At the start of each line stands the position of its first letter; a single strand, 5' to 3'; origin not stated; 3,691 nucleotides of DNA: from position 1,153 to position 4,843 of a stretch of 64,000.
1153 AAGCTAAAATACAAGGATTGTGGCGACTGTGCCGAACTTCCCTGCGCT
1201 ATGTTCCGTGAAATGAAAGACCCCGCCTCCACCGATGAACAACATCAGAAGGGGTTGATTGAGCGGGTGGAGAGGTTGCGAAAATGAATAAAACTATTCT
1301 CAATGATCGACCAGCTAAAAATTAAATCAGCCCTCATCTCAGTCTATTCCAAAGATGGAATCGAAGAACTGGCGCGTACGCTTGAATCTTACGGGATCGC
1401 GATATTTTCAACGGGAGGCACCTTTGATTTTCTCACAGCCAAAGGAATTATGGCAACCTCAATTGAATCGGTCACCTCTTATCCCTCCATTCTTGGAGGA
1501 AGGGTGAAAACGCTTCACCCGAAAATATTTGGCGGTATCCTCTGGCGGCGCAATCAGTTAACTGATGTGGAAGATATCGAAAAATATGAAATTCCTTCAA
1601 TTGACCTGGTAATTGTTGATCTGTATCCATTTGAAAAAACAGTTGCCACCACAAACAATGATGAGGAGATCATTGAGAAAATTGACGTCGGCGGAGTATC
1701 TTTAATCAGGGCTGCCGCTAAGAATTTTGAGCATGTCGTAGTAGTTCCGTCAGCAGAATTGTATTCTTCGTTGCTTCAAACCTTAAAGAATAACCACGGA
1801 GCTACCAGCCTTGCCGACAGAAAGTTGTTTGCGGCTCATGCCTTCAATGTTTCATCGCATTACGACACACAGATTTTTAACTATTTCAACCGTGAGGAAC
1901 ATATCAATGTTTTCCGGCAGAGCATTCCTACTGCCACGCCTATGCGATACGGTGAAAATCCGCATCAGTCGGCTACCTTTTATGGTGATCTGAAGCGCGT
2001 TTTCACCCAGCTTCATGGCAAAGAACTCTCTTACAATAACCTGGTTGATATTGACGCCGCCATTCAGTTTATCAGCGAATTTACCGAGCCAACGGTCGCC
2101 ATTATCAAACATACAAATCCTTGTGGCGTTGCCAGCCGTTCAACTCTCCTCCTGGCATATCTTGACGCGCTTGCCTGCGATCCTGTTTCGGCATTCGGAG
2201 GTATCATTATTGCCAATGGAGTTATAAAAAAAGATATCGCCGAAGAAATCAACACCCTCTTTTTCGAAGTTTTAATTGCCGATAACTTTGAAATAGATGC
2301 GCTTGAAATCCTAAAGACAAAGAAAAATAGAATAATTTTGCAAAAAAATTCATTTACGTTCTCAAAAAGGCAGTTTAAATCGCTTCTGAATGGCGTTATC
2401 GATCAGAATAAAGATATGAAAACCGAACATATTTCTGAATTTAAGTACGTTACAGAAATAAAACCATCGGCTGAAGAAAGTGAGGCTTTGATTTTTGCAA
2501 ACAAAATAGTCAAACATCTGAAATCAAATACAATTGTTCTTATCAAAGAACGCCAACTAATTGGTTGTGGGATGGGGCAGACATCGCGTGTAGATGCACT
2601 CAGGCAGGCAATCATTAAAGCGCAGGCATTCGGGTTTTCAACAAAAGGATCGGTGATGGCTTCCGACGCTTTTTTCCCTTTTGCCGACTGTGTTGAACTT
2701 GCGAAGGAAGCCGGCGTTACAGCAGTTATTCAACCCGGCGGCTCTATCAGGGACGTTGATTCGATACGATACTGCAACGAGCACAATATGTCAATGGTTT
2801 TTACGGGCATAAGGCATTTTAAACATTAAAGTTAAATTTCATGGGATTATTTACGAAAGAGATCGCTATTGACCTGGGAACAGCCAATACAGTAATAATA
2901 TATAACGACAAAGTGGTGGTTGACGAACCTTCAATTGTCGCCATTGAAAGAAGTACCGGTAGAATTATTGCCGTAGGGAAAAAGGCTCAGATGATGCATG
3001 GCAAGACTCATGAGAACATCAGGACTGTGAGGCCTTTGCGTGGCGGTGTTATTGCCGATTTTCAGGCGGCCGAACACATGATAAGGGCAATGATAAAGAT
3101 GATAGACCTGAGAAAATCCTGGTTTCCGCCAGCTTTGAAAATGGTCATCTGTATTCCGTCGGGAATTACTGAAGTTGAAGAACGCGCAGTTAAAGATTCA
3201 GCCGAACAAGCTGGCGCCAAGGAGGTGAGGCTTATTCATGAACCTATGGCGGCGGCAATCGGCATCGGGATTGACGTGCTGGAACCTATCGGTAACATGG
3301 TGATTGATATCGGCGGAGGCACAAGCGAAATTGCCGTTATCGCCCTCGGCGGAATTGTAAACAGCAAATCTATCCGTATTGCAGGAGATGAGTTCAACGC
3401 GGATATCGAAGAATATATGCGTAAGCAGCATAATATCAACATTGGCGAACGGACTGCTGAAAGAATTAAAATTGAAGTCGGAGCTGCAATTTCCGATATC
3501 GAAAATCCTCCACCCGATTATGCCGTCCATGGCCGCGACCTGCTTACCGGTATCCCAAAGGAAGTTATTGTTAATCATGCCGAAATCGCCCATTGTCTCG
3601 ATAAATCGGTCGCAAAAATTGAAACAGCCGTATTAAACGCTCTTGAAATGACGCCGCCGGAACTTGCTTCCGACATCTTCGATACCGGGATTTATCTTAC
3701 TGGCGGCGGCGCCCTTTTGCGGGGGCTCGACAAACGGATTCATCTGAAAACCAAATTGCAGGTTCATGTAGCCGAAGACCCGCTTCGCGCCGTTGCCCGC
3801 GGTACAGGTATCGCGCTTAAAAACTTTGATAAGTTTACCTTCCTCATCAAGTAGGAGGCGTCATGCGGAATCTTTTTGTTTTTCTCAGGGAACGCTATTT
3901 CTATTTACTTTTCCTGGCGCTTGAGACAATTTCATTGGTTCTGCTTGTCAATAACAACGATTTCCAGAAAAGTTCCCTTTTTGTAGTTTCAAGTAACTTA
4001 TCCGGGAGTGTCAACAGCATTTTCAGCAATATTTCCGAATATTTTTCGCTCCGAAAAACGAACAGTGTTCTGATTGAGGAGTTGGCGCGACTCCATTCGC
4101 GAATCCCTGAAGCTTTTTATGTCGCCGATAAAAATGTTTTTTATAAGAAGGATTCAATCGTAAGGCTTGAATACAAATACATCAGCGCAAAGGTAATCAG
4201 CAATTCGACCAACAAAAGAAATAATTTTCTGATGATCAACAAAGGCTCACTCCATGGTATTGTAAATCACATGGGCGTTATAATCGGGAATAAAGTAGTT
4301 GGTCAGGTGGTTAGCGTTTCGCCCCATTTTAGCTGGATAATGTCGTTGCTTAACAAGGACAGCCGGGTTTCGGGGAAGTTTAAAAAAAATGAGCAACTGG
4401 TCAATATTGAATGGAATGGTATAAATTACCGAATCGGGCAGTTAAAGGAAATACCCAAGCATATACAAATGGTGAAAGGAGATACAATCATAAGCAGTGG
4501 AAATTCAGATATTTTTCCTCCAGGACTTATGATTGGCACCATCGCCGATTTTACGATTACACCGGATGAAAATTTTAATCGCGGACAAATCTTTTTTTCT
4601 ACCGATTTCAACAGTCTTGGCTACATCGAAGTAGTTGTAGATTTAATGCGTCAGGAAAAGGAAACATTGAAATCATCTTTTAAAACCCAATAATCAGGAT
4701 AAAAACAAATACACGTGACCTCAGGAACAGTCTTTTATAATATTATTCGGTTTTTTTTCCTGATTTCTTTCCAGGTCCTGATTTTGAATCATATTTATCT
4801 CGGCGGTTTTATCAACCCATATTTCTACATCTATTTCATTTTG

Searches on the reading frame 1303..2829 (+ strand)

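Call 10: search_protein_families(library=pfam, proteins=[window:1303-2829:+], max_evalue=0.00001)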
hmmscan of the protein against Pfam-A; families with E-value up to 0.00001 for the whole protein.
window:1303-2829:+ (508 aa): 2 families
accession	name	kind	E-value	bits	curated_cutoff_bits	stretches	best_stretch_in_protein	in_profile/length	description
PF01808.24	AICARFT_IMPCHas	-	8.8e-106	354.3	25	1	138-439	1-311/311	AICARFT/IMPCHase bienzyme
PF02142.27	MGS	-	3e-16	59.8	24.1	1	20-132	2-93/94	MGS-like domain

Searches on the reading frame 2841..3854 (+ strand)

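Call 10: search_protein_families(library=pfam, proteins=[window:2841-3854:+], max_evalue=0.00001)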
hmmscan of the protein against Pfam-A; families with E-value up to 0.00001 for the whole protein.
window:2841-3854:+ (337 aa): 4 families
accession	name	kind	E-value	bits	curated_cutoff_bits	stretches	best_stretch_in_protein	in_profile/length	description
PF06723.19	MreB_Mbl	-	1.2e-127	425.7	27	1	6-331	2-324/327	MreB/Mbl protein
PF00012.26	HSP70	-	5.8e-12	45.1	20.6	1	100-199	135-240/599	Hsp70 protein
PF14450.12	FtsA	-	1.1e-11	45.6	31.8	1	153-313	1-112/127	Cell division protein FtsA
PF00022.25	Actin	-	1.3e-06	27.7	27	0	10-201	9-194/410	Actin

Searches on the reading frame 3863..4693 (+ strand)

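Call 10: search_protein_families(library=pfam, proteins=[window:3863-4693:+], max_evalue=0.00001)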
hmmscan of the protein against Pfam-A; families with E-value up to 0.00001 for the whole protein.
window:3863-4693:+ (276 aa): 1 family
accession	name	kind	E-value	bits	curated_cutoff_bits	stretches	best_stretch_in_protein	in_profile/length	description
PF04085.20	MreC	-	3.9e-34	118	28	1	111-258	1-146/147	Rod shape-determining protein MreC, barrel core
